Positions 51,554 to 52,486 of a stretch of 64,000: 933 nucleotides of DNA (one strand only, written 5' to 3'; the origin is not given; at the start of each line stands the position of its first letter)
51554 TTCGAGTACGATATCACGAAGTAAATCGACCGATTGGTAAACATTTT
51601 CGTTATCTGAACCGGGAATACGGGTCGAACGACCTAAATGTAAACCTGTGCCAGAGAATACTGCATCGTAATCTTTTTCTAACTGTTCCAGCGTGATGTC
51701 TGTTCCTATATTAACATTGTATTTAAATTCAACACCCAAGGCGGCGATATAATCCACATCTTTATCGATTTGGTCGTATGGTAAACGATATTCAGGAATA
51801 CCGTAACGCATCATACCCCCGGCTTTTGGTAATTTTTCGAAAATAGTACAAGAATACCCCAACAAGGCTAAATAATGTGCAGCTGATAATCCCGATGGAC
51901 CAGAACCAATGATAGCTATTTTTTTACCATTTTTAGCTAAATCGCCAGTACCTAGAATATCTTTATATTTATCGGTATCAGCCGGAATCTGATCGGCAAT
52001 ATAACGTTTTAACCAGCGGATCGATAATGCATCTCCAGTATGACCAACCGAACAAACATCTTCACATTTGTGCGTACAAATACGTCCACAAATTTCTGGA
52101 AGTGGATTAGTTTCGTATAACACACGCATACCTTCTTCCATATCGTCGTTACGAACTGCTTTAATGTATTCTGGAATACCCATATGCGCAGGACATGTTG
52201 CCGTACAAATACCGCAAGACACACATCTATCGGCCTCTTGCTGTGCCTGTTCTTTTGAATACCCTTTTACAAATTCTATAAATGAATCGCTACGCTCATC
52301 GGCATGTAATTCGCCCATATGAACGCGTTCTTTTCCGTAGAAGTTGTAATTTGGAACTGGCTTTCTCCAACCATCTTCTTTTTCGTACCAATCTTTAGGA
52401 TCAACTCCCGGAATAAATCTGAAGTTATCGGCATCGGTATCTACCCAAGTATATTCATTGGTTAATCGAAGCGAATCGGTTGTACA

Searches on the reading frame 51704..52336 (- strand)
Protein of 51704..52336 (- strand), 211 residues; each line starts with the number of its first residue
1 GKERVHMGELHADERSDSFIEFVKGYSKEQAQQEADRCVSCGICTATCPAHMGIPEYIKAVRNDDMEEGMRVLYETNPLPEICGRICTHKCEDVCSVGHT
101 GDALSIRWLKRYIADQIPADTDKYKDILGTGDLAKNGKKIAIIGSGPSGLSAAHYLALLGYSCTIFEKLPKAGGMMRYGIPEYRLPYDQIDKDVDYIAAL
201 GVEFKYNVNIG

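Call 60: search_solved_structures(query=window:51704-52336:-, max_evalue=0.00001, show_alignments=5)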
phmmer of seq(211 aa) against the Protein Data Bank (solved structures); distinct sequences matched with E-value up to 0.00001: 15.
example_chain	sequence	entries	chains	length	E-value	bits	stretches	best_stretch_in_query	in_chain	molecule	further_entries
5vj7_A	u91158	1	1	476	2.7e-45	157.7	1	2-207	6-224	Oxidoreductase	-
5jca_L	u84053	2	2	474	4.4e-45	157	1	2-211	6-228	NADH-dependent Ferredoxin:NADP Oxidoreductase (NfnI) subunit alpha | NADH-dependent Ferredoxin:NADP Oxidoreductase subunit alpha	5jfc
4ylf_B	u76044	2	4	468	1.2e-43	152.3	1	6-211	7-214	Dihydropyrimidine dehydrogenase subunit A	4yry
9bov_A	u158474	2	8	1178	8.4e-38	133.2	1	43-211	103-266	Molybdopterin oxidoreductase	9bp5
9n5u_A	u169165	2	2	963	2.3e-36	128.5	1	35-211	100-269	NfnA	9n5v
8oh5_C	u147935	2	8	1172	3.7e-34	121.3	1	43-211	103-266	Formate dehydrogenase-O, major subunit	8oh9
6s6s_G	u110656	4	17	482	5.6e-30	107.6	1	12-211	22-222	Glutamate synthase [NADPH] small chain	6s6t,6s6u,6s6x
2vdc_G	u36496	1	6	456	1.6e-28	102.8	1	19-211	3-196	GLUTAMATE SYNTHASE [NADPH] SMALL CHAIN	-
7mfm_I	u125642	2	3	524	5.2e-27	97.9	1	19-211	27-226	Glutamate synthase (NADPH) small chain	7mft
7m31_A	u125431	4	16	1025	3.1e-22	82.3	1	28-204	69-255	Dihydropyrimidine dehydrogenase [NADP(+)]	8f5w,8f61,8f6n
1gt8_A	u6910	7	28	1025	3.1e-22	82.3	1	28-204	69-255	DIHYDROPYRIMIDINE DEHYDROGENASE | Dihydropyrimidine dehydrogenase [NADP(+)]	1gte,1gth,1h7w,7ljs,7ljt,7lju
1h7x_A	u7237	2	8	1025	3.1e-22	82.3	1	28-204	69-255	DIHYDROPYRIMIDINE DEHYDROGENASE | Dihydropyrimidine dehydrogenase [NADP(+)]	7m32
7jyp_A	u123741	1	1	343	1.6e-07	34.2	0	135-180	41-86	Thioredoxin reductase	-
6qkg_A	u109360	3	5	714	2.6e-07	33.5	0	135-207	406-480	NCR A | NCR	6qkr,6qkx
5nmw_A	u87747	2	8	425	1.4e-06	31.1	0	138-178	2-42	Flavin-containing monooxygenase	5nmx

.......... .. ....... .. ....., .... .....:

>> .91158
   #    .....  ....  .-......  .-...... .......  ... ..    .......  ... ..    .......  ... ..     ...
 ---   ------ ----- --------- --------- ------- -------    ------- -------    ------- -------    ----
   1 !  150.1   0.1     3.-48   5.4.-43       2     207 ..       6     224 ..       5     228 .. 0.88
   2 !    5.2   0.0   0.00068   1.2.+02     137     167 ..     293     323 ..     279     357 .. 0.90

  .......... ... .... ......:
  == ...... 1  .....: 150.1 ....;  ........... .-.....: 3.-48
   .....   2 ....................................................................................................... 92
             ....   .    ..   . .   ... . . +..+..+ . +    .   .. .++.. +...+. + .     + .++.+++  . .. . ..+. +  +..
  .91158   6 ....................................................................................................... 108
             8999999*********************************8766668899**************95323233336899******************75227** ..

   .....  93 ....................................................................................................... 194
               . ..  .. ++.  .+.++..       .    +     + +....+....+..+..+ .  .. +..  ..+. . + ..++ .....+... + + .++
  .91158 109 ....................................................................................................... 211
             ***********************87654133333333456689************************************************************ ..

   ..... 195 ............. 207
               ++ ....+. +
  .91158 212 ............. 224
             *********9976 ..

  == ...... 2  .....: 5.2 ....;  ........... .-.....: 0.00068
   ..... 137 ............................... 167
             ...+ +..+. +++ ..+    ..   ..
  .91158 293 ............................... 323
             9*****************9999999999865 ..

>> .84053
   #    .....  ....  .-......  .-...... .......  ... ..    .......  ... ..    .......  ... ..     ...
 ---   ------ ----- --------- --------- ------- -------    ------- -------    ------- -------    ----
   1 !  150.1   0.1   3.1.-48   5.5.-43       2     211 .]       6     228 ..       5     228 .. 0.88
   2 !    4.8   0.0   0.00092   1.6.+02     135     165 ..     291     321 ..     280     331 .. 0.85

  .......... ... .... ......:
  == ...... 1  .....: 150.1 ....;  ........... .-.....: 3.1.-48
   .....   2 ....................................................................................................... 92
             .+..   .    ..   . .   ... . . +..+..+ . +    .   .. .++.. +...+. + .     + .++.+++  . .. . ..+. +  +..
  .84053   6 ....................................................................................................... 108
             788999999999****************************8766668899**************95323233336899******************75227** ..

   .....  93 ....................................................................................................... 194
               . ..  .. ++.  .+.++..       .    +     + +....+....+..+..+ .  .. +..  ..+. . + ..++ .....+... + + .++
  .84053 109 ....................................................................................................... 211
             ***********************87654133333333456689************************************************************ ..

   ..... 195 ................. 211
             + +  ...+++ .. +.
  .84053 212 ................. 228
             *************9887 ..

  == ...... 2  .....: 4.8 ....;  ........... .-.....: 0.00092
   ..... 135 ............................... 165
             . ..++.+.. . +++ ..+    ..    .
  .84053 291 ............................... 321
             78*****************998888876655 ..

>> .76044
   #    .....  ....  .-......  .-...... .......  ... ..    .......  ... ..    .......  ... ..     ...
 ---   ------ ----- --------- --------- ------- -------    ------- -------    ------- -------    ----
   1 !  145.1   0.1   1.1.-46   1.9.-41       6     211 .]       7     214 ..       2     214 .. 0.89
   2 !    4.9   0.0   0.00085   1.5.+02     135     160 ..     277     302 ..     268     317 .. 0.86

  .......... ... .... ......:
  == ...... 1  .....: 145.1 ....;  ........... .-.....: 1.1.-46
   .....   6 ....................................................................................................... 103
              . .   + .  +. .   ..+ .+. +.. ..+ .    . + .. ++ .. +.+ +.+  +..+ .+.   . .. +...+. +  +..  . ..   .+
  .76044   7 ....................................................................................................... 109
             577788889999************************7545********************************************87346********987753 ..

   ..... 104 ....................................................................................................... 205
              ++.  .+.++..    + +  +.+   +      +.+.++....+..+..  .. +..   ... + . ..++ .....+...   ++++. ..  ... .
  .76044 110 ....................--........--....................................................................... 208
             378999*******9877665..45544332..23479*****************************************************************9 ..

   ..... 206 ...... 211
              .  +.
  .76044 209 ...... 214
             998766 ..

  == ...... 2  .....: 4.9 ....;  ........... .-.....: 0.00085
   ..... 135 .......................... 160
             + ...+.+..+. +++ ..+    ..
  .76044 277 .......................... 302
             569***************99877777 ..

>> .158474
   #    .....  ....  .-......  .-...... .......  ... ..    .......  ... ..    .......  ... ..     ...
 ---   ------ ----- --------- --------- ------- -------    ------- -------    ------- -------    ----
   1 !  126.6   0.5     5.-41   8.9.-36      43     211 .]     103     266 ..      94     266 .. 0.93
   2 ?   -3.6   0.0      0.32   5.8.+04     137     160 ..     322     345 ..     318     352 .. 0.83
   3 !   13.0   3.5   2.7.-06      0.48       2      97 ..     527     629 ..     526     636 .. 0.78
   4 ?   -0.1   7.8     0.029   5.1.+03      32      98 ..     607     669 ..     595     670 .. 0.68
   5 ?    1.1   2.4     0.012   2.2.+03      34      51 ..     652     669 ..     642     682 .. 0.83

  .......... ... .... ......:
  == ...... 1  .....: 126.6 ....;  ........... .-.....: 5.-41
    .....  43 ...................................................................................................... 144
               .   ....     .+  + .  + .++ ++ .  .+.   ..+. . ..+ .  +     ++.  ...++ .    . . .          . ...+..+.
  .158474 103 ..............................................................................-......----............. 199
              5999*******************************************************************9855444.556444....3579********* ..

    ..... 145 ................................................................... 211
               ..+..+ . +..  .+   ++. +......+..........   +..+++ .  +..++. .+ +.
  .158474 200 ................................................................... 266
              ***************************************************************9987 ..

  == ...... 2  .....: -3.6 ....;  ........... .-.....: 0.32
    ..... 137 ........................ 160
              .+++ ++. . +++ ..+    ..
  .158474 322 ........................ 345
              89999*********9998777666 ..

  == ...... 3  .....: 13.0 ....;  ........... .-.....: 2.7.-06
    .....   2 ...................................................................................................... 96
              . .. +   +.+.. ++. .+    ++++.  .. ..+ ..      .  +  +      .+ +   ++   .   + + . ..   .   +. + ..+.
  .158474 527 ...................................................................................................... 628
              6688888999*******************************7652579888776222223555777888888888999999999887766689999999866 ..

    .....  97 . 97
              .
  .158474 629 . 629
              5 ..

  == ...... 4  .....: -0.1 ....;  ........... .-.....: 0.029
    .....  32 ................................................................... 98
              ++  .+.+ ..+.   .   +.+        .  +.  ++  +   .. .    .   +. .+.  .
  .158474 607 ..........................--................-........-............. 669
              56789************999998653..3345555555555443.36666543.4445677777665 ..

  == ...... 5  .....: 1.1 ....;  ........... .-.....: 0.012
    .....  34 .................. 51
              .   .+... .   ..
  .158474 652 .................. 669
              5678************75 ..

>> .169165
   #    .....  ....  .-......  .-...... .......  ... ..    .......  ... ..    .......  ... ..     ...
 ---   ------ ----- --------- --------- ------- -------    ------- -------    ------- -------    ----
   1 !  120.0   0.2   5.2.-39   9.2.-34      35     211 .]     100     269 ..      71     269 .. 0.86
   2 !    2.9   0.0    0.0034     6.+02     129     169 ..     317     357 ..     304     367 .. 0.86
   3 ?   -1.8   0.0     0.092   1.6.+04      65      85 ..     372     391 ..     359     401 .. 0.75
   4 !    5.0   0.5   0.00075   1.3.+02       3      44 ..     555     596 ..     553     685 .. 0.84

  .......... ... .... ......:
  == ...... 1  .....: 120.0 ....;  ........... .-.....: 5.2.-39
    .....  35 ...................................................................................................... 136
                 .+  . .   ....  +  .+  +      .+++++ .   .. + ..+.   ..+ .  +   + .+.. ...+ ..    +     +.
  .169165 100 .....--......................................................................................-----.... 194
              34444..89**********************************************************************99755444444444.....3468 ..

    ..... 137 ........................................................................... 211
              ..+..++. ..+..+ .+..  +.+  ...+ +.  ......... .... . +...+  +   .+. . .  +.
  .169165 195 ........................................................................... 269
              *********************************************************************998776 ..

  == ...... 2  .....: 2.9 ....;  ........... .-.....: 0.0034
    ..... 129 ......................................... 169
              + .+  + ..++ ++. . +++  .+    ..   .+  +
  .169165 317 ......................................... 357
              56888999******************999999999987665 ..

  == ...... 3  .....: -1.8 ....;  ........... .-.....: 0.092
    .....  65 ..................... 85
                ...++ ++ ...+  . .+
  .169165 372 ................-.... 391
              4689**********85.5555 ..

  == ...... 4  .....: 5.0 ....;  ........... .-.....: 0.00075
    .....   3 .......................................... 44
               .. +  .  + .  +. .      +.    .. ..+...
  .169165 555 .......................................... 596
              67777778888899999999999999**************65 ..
